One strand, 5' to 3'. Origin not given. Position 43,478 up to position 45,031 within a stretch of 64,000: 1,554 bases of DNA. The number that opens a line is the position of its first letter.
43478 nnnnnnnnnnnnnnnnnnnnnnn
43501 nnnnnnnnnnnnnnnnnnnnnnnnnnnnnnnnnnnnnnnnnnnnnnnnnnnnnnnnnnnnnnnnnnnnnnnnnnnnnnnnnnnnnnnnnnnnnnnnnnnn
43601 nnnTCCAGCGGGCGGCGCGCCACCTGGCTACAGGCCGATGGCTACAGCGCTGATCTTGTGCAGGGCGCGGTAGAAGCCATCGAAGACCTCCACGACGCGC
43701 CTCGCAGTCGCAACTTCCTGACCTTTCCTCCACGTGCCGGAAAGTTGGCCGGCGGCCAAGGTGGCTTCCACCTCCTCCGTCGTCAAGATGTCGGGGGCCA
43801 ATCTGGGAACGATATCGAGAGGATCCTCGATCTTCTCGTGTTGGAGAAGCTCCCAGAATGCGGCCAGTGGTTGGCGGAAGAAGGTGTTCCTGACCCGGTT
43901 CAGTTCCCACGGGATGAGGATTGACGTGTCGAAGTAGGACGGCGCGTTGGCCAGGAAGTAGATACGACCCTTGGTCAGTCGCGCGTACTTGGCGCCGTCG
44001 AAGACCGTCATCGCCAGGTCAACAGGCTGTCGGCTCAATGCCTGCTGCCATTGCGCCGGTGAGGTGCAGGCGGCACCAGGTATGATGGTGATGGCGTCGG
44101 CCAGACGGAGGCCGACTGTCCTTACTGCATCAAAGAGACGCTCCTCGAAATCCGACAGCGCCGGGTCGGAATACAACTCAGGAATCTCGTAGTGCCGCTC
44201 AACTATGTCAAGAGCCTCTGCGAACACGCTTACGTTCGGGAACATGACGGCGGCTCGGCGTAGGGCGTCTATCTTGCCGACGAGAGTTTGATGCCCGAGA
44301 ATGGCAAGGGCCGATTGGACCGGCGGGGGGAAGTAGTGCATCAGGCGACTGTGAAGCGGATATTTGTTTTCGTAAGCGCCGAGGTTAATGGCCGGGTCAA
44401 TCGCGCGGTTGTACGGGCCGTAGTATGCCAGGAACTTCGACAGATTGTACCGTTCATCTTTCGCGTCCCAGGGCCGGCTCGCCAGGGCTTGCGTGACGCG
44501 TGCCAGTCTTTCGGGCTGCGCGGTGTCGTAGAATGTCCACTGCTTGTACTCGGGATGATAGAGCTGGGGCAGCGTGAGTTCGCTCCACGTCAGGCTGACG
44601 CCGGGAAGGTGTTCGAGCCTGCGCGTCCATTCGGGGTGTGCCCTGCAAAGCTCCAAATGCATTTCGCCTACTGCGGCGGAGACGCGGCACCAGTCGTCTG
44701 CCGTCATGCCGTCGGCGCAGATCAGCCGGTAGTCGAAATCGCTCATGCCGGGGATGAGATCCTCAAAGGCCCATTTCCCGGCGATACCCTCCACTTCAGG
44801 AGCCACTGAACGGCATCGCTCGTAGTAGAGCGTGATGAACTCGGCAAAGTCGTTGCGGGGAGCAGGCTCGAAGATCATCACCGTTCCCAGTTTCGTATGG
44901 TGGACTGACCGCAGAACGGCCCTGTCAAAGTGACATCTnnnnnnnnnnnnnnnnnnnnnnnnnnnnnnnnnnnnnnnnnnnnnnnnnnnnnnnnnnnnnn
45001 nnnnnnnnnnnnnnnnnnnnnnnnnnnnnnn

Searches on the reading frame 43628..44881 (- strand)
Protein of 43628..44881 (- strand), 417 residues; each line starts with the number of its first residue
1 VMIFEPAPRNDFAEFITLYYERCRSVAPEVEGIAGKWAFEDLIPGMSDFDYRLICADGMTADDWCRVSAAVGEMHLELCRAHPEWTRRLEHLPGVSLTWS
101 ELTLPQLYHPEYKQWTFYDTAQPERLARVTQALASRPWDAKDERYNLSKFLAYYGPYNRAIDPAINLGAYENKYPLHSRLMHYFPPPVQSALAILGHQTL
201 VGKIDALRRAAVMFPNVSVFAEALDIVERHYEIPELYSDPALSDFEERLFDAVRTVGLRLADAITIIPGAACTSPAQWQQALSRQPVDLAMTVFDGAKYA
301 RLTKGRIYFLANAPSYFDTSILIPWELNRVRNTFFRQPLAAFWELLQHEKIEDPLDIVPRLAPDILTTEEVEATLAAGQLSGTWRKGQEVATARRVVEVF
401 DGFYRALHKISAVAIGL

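Call 17: search_protein_families(library=pfam, proteins=[window:43628-44881:-], max_evalue=0.001)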
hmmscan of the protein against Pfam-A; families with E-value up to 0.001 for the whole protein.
window:43628-44881:- (417 aa): 0 families

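Call 72: search_protein_families(library=pfam, proteins=[window:43628-44881:-], max_evalue=1)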
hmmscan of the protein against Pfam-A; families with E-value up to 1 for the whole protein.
window:43628-44881:- (417 aa): 1 family
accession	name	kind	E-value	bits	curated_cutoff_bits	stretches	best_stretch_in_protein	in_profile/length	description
PF14003.11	YlbE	-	0.085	13.6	27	0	77-94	5-22/61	YlbE-like protein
